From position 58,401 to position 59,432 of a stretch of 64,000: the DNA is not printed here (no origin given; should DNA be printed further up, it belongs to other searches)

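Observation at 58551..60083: Two non-trp genes translationally coupled inside the trp operon between trpE and trpG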

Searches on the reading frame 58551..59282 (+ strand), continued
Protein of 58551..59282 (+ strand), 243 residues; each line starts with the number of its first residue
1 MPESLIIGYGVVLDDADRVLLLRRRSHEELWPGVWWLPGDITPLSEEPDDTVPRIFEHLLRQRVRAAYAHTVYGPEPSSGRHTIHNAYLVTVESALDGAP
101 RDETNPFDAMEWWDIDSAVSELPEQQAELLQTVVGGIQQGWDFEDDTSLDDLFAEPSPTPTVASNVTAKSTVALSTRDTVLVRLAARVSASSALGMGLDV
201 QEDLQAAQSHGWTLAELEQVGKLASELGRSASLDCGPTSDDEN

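Call 38: search_protein_families(library=pfam, proteins=[P0226, P0227, P0230, P0231, P0232, P0233, P0235, P0236, P0222, P0220], max_evalue=0.001)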
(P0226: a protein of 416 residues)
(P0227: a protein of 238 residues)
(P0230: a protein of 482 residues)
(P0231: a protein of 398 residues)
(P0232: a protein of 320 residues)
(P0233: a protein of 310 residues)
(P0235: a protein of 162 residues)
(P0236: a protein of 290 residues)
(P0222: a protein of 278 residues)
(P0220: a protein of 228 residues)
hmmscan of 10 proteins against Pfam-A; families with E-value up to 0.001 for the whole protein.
P0226 (416 aa): 9 families
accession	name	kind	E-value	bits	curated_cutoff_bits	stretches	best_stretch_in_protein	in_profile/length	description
PF08241.18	Methyltransf_11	-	6.4e-23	81.6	21.2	1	206-312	2-95/95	Methyltransferase domain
PF13649.12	Methyltransf_25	-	5.4e-19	69.1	27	1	204-308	1-97/97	Methyltransferase domain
PF00293.34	NUDIX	-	3e-18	66.5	21.1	1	18-130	4-119/134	NUDIX domain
PF08242.18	Methyltransf_12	-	8.3e-13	49.3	30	1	205-310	1-98/98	Methyltransferase domain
PF13847.12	Methyltransf_31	-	2.4e-12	47.2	27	1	201-314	4-111/145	Methyltransferase domain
PF13489.12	Methyltransf_23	-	9.9e-12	45.3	27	1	198-374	20-163/164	Methyltransferase domain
PF01209.24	Ubie_methyltran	-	2.5e-09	37.3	20.1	1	195-311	42-150/233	ubiE/COQ5 methyltransferase family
PF14815.12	NUDIX_4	-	1.8e-08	34.6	35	1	21-140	2-109/113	NUDIX domain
PF06325.19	PrmA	-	0.00086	19.3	22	0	201-239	162-200/296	Ribosomal protein L11 methyltransferase (PrmA)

P0227 (238 aa): 2 families
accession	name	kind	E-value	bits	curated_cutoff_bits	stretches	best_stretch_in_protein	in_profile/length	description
PF00293.34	NUDIX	-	1e-21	77.8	21.1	1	19-130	7-121/134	NUDIX domain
PF14815.12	NUDIX_4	-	9.6e-11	41.9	35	1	20-141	3-112/113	NUDIX domain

P0230 (482 aa): 3 families
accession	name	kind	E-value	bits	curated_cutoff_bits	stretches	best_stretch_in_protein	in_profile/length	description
PF00293.34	NUDIX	-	3.5e-40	137.5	21.1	2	339-467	3-125/134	NUDIX domain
PF14815.12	NUDIX_4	-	3.9e-12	46.4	35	1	8-64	1-54/113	NUDIX domain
PF22327.2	Nudt16-like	-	0.00081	19.8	27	0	30-64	31-66/161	U8 snoRNA-decapping enzyme-like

P0231 (398 aa): 11 families
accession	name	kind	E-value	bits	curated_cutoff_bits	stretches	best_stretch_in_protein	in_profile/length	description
PF08241.18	Methyltransf_11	-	3.4e-27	95.3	21.2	1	200-296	2-95/95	Methyltransferase domain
PF13649.12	Methyltransf_25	-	1.4e-24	87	27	1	198-292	1-97/97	Methyltransferase domain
PF13847.12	Methyltransf_31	-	2.6e-22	79.5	27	1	195-297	4-110/145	Methyltransferase domain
PF00293.34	NUDIX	-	2.2e-21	76.7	21.1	1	17-130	7-125/134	NUDIX domain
PF13489.12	Methyltransf_23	-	7e-16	58.8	27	1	188-358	15-162/164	Methyltransferase domain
PF08242.18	Methyltransf_12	-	7.3e-16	59.1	30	1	199-294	1-98/98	Methyltransferase domain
PF01209.24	Ubie_methyltran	-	9.8e-13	48.4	20.1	1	188-295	41-150/233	ubiE/COQ5 methyltransferase family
PF14815.12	NUDIX_4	-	1.2e-07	32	35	1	17-136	2-111/113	NUDIX domain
PF06325.19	PrmA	-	2.8e-05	24.2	22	1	195-297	162-259/296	Ribosomal protein L11 methyltransferase (PrmA)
PF02353.26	CMAS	-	0.00051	19.9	27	1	197-342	65-204/273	Mycolic acid cyclopropane synthetase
PF05175.20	MTS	-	0.00094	19.3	23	0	194-267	31-104/170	Methyltransferase small domain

P0232 (320 aa): 2 families
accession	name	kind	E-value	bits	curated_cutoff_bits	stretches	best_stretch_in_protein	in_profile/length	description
PF00293.34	NUDIX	-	1e-34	119.8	21.1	2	3-132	2-126/134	NUDIX domain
PF14815.12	NUDIX_4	-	2.2e-09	37.6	35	1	7-63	1-54/113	NUDIX domain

P0233 (310 aa): 2 families
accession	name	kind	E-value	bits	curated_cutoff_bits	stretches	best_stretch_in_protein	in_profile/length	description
PF00293.34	NUDIX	-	2.5e-35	121.9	21.1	2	5-128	2-125/134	NUDIX domain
PF14815.12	NUDIX_4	-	5.5e-07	29.8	35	0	10-67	2-55/113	NUDIX domain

P0235 (162 aa): 2 families
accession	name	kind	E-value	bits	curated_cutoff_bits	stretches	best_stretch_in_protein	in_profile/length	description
PF00293.34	NUDIX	-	5.5e-21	75.4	21.1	1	4-124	2-123/134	NUDIX domain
PF14815.12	NUDIX_4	-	2.6e-07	30.9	35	1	8-124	1-103/113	NUDIX domain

P0236 (290 aa): 3 families
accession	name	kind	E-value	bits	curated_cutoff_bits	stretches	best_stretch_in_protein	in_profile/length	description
PF00293.34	NUDIX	-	6.3e-22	78.5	21.1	1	5-129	2-128/134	NUDIX domain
PF14815.12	NUDIX_4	-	1.2e-06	28.8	35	1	9-68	1-57/113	NUDIX domain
PF12601.13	Rubi_NSP_C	-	0.00083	19.9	25.4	0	258-284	40-66/66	Rubivirus non-structural protein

P0222 (278 aa): 2 families
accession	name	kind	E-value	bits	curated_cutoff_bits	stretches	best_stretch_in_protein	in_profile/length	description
PF00293.34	NUDIX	-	1.4e-06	28.8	21.1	1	11-130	9-131/134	NUDIX domain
PF14815.12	NUDIX_4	-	4.4e-05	23.7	35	1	9-130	2-111/113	NUDIX domain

P0220 (228 aa): 1 family
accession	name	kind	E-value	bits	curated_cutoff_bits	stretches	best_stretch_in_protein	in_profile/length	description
PF00293.34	NUDIX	-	8.2e-07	29.5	21.1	1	12-123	10-124/134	NUDIX domain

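Call 40: fold_search(model_id=the predicted structure, library=pdb)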
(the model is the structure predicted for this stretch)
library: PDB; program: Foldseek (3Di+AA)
matches with E <= 10: 738; with E <= 0.001: 539
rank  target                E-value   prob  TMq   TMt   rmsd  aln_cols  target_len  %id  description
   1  1soi                  5.3e-09  1.00  0.44  0.64   5.3       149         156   19  CRYSTAL STRUCTURE OF NUDIX HYDROLASE DR1025 IN COMPLEX WITH SM+3 (released 2004-05-11)
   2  1sz3_A                5.7e-09  1.00  0.44  0.65   5.1       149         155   20  CRYSTAL STRUCTURE OF NUDIX HYDROLASE DR1025 IN COMPLEXED WITH GNP AND MG+2 (released 2004-05-11)
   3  1sjy                  1.7e-08  1.00  0.44  0.65   4.9       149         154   20  Crystal Structure of NUDIX HYDROLASE DR1025 FROM DEINOCOCCUS RADIODURANS (released 2004-05-11)
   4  2rrk_MODEL_1_A        2.6e-08  1.00  0.44  0.72   3.5       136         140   17  Solution structure of the E. coli ORF135 protein (released 2012-01-18)
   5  1su2_A                2.6e-08  1.00  0.44  0.64   5.3       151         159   19  CRYSTAL STRUCTURE OF THE NUDIX HYDROLASE DR1025 IN COMPLEX WITH ATP (released 2004-05-11)
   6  3ees_A                3.5e-08  1.00  0.40  0.69   4.1       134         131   15  Structure of the RNA pyrophosphohydrolase BdRppH (released 2009-03-24)
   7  3eeu_A                3.5e-08  1.00  0.40  0.68   4.6       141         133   15  Structure of the RNA pyrophosphohydrolase BdRppH in complex with Holmium (released 2009-03-24)
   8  3hhj_A                3.7e-08  1.00  0.41  0.72   4.1       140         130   21  Crystal structure of mutator mutT from Bartonella henselae (released 2009-05-26)
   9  1vc8_A                4.0e-08  1.00  0.40  0.72   3.5       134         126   22  Crystal Structure of a T.thermophilus HB8 Ap6A Hydrolase Ndx1-Ap6A Complex (released 2005-04-26)
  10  5ggc_A                4.5e-08  1.00  0.42  0.36   3.5       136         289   18  Crystal structure of Mycobacterium smegmatis MutT1 in complex with phosphate and magnesium ions (excess magnesium, I) (released 2017-04-19)
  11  3grn_B                5.3e-08  1.00  0.42  0.72   4.1       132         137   17  CRYSTAL STRUCTURE OF MUTT PROTEIN FROM Methanosarcina mazei Go1 (released 2009-04-07)
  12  3grn_A                6.8e-08  1.00  0.42  0.71   4.3       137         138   17  CRYSTAL STRUCTURE OF MUTT PROTEIN FROM Methanosarcina mazei Go1 (released 2009-04-07)
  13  2b0v                  7.7e-08  1.00  0.45  0.70   3.7       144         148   13  NUDIX hydrolase from Nitrosomonas europaea. (released 2005-09-27)
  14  3hhj_B                7.7e-08  1.00  0.42  0.73   3.9       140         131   20  Crystal structure of mutator mutT from Bartonella henselae (released 2009-05-26)
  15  4dyw_A                8.2e-08  1.00  0.40  0.71   3.8       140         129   23  Crystal structure of MutT NUDIX hydrolase from Burkholderia pseudomallei (released 2012-04-11)
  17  3gz8_C                1.2e-07  1.00  0.42  0.62   4.8       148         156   17  Cocrystal structure of NUDIX domain of Shewanella oneidensis NrtR complexed with ADP ribose (released 2009-06-09)
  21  3gz8_A                2.0e-07  1.00  0.42  0.64   4.6       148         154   17  Cocrystal structure of NUDIX domain of Shewanella oneidensis NrtR complexed with ADP ribose (released 2009-06-09)
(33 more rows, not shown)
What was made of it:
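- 58551..58970 (+): Nudix-fold domain of ORF-A (aa 1-140). Foldseek probability is 1.0 to DR1025, NudG/Orf135, MutT, BdRppH, the NrtR Nudix domain and IDI, with target-normalised TM 0.53-0.76 (call 40).
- On Nudix superfamily (fold): Foldseek probability 1.0 to many Nudix structures (call 40).
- The NrtR Nudix domain is among the structural matches (call 40). IDI is among the structural neighbours (call 40).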

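Call 42: predict_structure(alignment_id=A5)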
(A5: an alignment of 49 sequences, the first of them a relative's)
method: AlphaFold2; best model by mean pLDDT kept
length: 421 residues; sequences in the alignment: 49
mean_pLDDT: 83.2   pTM: 0.59
mean pLDDT of the five models: 83.2, 81.8, 81.6, 81.2, 76.1
residues with pLDDT >= 90: 168; 70-90: 193; 50-70: 37; < 50: 23
segments of 3 or more residues with pLDDT < 50: 145-165
pLDDT, mean of each block of 10 residues (from residue 1): 71 89 74 62 68 82 87 81 86 78 62 90 88 88 51 36 59 82 76 78 77 84 95 92 88 95 95 96 93 86 93 91 91 89 92 94 97 93 96 94 81 91 85
secondary structure, 60 per line:
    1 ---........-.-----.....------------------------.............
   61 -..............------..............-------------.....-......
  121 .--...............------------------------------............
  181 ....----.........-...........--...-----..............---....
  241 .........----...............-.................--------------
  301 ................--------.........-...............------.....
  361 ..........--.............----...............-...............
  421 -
elements in order: E4-11 E19-23 H48-60 E62-75 E82-95 E109-113 H115-121 H124-138 H169-184 H189-197 H199-209 H220-233 H237-249 H254-268 H270-286 H301-316 H325-333 H335-349 H356-370 H373-385 H390-404 H406-420
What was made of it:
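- Tried and rejected: Domain arrangement of long-form A: AF2 gives a disordered linker and no defined interface (call 42).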

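Call 77: list_cluster_members(proteins=[window:58551-59282:+, window:59292-60083:+, P0036])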
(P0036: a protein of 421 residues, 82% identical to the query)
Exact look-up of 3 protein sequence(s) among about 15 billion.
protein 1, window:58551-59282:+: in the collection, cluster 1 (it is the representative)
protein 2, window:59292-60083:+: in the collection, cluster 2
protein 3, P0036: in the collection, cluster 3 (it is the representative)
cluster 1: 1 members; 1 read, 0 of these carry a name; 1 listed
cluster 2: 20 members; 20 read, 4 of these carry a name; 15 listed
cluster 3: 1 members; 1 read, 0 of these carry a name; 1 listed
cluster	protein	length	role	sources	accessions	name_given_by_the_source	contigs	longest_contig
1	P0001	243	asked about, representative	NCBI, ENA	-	-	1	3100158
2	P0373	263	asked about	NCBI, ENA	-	-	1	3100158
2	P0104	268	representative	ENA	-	-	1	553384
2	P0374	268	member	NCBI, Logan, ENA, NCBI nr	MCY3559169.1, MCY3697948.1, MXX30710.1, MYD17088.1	MAG: carboxymuconolactone decarboxylase family protein [Chloroflexi bacterium] | carboxymuconolactone decarboxylase family protein [Chloroflexota bacterium]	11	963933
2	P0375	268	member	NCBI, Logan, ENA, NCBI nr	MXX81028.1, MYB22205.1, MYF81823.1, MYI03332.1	MAG: hypothetical protein F4Y69_08365 [Chloroflexi bacterium] | hypothetical protein [Chloroflexota bacterium]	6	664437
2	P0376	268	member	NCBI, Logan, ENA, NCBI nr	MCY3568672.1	MAG: carboxymuconolactone decarboxylase family protein [Chloroflexi bacterium] | carboxymuconolactone decarboxylase family protein [Chloroflexota bacterium]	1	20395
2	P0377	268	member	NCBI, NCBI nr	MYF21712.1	MAG: hypothetical protein F4209_02990 [Chloroflexi bacterium] | hypothetical protein [Chloroflexota bacterium]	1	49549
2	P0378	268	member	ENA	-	-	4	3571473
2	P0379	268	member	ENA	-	-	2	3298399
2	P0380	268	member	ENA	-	-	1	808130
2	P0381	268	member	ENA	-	-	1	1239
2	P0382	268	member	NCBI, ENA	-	-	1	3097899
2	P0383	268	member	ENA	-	-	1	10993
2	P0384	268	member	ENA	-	-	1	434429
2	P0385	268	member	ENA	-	-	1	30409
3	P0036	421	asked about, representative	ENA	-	-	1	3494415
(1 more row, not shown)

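Call 85: fold_search(model_id=the predicted structure, library=pdb)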
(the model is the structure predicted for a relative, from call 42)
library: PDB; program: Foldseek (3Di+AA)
matches with E <= 10: 712; with E <= 0.001: 8
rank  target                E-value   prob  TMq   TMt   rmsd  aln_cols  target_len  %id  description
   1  4g9q                  2.5e-10  1.00  0.45  0.77   4.0       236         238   21  Crystal structure of a 4-carboxymuconolactone decarboxylase (released 2012-08-15)
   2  2q0t_B                3.6e-06  1.00  0.38  0.61  15.5       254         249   20  Crystal structure of a putative gamma-carboxymuconolactone decarboxylase subunit (bxe_b0980) from burkholderia xenovor (released 2007-06-12)
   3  2q0t_A                2.1e-05  1.00  0.38  0.58  15.9       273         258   19  Crystal structure of a putative gamma-carboxymuconolactone decarboxylase subunit (bxe_b0980) from burkholderia xenovor (released 2007-06-12)
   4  2af7_E                4.2e-04  1.00  0.25  0.79   3.7       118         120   23  Crystal structure of the gamma-carboxymuconolactone decarboxylase from Methanobacterium thermoautotrophicum. Northeast (released 2005-08-09)
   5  2af7_H                6.1e-04  1.00  0.24  0.79   3.4       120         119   22  Crystal structure of the gamma-carboxymuconolactone decarboxylase from Methanobacterium thermoautotrophicum. Northeast (released 2005-08-09)
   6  2rrk_MODEL_1_A        6.8e-04  1.00  0.23  0.63   4.7       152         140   15  Solution structure of the E. coli ORF135 protein (released 2012-01-18)
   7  2af7_D                7.8e-04  1.00  0.25  0.77   4.8       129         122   22  Crystal structure of the gamma-carboxymuconolactone decarboxylase from Methanobacterium thermoautotrophicum. Northeast (released 2005-08-09)
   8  2af7_F                9.9e-04  1.00  0.25  0.83   2.5       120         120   22  Crystal structure of the gamma-carboxymuconolactone decarboxylase from Methanobacterium thermoautotrophicum. Northeast (released 2005-08-09)
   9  3grn_B                1.7e-03  1.00  0.24  0.62   5.3       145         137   19  CRYSTAL STRUCTURE OF MUTT PROTEIN FROM Methanosarcina mazei Go1 (released 2009-04-07)
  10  4s2x_A                1.7e-03  1.00  0.25  0.59   4.4       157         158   19  Structure of E. coli RppH bound to RNA and two magnesium ions (released 2015-02-11)
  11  4s2y_A                1.9e-03  1.00  0.26  0.61   4.4       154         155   18  Structure of E. coli RppH bound to RNA and three magnesium ions (released 2015-02-11)
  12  2af7_A                2.0e-03  1.00  0.24  0.78   3.4       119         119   24  Crystal structure of the gamma-carboxymuconolactone decarboxylase from Methanobacterium thermoautotrophicum. Northeast (released 2005-08-09)
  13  3ees_B                2.0e-03  1.00  0.22  0.60   5.6       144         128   16  Structure of the RNA pyrophosphohydrolase BdRppH (released 2009-03-24)
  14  1vc9_A                2.1e-03  1.00  0.21  0.59   5.9       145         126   21  Crystal Structure of a T.thermophilus HB8 Ap6A hydrolase E50Q mutant-Mg2+-ATP complex (released 2005-04-26)
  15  1soi                  2.2e-03  1.00  0.23  0.55   6.0       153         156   16  CRYSTAL STRUCTURE OF NUDIX HYDROLASE DR1025 IN COMPLEX WITH SM+3 (released 2004-05-11)
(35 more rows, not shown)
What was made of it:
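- Closest known: Gamma-carboxymuconolactone decarboxylase. Same: The paralogous part of long-form A superposes on 4g9q with target-normalised TM 0.77 (call 85).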
